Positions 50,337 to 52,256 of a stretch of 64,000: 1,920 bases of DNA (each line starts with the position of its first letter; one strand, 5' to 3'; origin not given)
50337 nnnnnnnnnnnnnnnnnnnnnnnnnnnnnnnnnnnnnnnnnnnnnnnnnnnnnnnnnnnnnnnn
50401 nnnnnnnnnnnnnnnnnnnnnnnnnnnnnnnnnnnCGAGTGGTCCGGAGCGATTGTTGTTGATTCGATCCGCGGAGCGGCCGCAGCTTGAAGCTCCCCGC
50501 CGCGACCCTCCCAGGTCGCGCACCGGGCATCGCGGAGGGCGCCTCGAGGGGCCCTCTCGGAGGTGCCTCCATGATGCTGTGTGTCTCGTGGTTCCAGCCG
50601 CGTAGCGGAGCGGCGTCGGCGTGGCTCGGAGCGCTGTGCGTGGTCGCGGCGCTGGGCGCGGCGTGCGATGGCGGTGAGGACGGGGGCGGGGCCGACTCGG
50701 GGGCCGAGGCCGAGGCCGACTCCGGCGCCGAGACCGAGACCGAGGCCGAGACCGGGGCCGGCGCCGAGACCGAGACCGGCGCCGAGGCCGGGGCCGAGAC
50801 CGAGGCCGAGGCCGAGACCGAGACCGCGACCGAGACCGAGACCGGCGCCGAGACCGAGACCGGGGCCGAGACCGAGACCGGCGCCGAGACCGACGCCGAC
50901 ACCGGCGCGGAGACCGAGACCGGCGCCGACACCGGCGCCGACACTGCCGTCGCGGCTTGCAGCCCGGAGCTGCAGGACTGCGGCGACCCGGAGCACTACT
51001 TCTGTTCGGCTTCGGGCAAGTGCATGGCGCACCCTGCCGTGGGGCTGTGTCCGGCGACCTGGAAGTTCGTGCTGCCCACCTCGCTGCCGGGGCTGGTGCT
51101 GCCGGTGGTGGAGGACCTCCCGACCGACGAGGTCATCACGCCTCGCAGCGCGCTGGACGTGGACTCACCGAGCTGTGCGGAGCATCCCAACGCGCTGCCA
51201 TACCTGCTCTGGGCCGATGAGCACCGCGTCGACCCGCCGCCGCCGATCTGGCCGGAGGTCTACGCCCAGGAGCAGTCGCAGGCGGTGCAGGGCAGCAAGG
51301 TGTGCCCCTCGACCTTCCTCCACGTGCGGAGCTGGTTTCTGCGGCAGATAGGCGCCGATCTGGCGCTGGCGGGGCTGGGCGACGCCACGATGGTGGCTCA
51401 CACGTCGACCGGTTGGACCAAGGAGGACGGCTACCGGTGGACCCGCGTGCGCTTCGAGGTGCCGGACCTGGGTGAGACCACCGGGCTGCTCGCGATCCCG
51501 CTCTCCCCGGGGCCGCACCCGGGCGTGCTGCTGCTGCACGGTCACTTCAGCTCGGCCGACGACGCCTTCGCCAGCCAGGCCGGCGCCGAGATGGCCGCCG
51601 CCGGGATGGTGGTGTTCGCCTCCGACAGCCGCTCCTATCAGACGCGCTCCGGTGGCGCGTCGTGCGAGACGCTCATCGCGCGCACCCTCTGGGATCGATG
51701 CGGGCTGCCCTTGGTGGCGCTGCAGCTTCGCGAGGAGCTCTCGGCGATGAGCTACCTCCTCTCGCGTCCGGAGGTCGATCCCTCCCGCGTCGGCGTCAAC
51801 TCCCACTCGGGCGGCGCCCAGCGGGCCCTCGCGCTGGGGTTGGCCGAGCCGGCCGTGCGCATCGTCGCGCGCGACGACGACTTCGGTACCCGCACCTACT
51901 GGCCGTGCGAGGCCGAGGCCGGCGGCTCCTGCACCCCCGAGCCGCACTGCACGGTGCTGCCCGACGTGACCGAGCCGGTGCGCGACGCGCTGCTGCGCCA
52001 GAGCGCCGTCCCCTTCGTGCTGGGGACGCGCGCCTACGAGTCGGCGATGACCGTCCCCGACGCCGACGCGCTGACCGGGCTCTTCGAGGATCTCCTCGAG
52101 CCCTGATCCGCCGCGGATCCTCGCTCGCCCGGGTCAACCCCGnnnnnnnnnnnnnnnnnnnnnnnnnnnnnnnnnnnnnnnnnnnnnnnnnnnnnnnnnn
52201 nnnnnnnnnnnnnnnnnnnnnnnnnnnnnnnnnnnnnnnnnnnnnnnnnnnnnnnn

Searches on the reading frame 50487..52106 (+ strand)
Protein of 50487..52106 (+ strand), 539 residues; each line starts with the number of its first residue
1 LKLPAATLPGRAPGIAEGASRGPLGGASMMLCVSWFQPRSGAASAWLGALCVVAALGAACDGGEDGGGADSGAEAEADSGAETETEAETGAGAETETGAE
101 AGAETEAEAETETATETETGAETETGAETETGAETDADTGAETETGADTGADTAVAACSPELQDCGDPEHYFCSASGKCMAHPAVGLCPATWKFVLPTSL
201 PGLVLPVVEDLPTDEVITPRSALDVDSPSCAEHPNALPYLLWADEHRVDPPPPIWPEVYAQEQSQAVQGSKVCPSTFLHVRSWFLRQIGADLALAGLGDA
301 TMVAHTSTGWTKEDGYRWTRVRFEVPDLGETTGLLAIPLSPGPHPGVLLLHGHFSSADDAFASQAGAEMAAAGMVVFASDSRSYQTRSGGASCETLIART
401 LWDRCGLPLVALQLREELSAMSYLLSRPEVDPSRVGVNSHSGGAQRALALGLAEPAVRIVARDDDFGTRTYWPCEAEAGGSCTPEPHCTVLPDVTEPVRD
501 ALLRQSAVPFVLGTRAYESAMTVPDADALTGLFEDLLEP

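Call 29: search_protein_families(library=pfam, proteins=[window:50487-52106:+], max_evalue=0.1)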
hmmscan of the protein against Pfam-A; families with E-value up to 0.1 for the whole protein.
window:50487-52106:+ (539 aa): 2 families
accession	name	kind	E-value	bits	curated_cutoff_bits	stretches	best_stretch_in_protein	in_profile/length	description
PF01738.24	DLH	-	0.013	15.5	21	1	333-450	3-114/217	Dienelactone hydrolase family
PF05887.16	Trypan_PARP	-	0.066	13.6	100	1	57-149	25-115/134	Procyclic acidic repetitive protein (PARP)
